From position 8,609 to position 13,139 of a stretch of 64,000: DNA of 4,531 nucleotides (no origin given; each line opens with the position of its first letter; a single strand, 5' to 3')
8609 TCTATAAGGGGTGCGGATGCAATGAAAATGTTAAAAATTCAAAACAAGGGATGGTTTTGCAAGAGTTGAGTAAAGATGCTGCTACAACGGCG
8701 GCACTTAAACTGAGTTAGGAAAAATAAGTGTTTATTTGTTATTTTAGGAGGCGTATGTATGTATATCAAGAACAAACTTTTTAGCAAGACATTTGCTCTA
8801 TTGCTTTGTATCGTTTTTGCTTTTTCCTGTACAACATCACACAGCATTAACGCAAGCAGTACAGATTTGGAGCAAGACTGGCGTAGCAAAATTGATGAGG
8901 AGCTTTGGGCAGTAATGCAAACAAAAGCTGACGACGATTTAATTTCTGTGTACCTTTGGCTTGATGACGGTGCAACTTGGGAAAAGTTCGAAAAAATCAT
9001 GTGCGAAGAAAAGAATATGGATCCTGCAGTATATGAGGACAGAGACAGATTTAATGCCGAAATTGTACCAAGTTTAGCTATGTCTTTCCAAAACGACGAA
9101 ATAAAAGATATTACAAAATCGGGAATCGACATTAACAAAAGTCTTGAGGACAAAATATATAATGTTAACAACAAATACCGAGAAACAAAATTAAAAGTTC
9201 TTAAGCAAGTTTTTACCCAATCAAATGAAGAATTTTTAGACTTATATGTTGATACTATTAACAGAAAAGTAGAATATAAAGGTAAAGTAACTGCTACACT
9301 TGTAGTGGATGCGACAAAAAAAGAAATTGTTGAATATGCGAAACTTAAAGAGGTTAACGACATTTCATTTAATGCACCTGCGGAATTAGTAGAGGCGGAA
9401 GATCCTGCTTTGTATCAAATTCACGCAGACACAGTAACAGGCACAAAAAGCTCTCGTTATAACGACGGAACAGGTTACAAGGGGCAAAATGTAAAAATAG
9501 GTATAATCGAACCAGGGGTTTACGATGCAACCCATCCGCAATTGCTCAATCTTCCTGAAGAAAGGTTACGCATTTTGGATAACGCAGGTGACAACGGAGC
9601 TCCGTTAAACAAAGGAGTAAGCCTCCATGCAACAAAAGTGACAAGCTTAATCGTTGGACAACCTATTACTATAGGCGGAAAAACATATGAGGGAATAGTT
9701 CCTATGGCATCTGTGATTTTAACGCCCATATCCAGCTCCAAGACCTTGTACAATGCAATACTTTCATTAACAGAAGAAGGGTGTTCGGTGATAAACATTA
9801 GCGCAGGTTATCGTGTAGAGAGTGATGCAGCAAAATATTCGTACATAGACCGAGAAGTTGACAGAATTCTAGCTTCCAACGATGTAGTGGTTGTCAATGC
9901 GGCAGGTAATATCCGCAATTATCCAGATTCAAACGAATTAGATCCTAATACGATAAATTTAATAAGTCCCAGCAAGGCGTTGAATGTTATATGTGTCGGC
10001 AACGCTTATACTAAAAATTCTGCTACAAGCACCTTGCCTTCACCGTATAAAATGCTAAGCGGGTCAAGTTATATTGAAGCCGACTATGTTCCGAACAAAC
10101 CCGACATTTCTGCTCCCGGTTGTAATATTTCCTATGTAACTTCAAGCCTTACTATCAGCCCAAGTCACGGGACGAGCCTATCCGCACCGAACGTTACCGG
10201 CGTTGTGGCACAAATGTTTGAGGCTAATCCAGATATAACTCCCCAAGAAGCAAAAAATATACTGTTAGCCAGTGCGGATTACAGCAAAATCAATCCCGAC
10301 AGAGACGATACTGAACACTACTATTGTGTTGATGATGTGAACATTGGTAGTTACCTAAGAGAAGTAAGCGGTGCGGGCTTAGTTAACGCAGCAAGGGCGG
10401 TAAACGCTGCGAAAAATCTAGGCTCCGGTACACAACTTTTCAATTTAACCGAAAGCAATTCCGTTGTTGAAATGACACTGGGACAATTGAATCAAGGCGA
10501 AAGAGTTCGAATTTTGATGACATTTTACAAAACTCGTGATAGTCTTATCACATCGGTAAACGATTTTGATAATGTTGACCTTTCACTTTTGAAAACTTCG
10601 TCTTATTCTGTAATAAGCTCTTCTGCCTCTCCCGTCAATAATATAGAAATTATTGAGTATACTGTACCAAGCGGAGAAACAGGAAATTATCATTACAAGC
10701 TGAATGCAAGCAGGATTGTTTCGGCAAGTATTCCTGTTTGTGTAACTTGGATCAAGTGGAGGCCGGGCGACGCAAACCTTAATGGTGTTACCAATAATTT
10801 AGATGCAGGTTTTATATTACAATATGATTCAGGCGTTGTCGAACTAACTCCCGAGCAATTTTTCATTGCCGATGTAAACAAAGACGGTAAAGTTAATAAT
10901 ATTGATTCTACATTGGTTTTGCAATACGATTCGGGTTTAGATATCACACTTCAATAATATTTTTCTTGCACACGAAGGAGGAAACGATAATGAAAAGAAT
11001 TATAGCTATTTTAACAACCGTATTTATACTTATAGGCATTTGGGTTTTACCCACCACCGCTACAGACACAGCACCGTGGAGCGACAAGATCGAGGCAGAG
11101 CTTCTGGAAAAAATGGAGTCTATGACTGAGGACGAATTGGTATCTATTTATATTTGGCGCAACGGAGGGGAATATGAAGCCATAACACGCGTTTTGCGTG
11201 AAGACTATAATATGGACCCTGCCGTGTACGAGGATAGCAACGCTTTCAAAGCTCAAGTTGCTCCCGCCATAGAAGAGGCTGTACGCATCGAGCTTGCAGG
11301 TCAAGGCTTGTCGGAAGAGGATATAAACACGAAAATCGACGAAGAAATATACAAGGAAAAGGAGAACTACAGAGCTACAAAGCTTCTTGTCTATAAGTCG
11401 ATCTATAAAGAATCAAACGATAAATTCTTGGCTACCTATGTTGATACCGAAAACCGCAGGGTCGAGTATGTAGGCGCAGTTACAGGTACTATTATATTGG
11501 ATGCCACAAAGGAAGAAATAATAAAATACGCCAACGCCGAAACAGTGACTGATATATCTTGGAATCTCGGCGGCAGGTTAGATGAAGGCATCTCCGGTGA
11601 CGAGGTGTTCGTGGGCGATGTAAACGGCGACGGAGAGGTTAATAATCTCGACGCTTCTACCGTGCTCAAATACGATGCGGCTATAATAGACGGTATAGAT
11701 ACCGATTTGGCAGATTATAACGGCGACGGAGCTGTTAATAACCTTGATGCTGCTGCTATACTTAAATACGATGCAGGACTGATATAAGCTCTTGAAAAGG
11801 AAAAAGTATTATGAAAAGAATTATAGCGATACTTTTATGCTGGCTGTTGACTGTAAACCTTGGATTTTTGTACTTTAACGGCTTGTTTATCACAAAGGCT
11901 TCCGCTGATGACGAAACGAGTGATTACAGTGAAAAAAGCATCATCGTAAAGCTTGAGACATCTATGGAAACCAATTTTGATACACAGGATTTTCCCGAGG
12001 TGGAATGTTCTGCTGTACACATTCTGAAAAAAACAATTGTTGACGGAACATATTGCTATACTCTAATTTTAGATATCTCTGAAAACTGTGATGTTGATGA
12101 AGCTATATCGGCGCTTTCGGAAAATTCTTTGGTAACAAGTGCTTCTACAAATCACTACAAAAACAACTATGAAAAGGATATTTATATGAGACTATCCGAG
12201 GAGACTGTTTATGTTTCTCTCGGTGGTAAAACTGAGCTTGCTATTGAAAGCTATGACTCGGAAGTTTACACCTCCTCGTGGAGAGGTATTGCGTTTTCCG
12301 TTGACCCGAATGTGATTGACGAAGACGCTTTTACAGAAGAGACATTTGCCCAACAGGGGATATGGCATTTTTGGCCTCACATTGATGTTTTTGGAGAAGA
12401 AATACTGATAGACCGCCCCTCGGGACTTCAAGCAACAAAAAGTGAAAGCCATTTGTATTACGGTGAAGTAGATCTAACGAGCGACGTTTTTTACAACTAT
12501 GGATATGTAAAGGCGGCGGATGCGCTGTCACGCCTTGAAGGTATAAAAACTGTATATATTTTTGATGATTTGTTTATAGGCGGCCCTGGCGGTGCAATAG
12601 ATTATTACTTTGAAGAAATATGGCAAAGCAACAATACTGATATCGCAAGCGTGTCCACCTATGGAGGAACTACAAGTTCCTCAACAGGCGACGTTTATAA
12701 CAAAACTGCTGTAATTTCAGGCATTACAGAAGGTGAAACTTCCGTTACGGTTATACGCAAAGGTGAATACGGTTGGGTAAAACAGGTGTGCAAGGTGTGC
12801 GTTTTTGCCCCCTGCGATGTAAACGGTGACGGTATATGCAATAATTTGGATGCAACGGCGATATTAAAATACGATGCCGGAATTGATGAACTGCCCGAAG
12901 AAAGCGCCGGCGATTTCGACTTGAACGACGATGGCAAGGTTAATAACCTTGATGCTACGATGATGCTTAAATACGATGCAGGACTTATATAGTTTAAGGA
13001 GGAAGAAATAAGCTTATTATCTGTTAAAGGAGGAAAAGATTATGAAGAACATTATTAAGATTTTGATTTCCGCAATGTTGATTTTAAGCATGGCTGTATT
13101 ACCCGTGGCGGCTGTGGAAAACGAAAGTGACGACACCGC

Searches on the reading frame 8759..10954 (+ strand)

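Call 65: search_protein_families(library=pfam, proteins=[window:8759-10954:+], max_evalue=0.00001)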
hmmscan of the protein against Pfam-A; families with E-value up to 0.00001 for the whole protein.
window:8759-10954:+ (732 aa): 2 families
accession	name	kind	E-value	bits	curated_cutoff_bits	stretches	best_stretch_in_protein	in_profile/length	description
PF00082.27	Peptidase_S8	-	1.1e-25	90.9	21.8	1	242-509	1-276/288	Subtilase family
PF00404.24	Dockerin_1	-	7.9e-08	32.8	22.9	1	669-723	1-55/57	Dockerin type I domain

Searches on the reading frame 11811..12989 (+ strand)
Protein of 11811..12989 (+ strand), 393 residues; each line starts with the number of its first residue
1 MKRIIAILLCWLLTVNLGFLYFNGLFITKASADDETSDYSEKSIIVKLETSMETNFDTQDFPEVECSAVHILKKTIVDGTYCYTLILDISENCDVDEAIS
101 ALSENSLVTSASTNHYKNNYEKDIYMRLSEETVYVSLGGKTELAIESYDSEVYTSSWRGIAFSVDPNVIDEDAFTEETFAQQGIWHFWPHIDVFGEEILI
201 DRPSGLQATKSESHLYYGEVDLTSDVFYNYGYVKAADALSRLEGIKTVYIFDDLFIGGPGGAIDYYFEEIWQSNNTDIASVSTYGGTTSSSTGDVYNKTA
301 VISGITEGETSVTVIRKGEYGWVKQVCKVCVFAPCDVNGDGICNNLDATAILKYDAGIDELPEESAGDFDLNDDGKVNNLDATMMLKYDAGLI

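Call 65: search_protein_families(library=pfam, proteins=[window:11811-12989:+], max_evalue=0.00001)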
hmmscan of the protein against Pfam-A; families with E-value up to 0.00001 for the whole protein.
window:11811-12989:+ (393 aa): 1 family
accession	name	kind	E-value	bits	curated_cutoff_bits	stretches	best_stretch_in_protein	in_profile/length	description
PF00404.24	Dockerin_1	-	7.7e-10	39.3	22.9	1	336-388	3-55/57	Dockerin type I domain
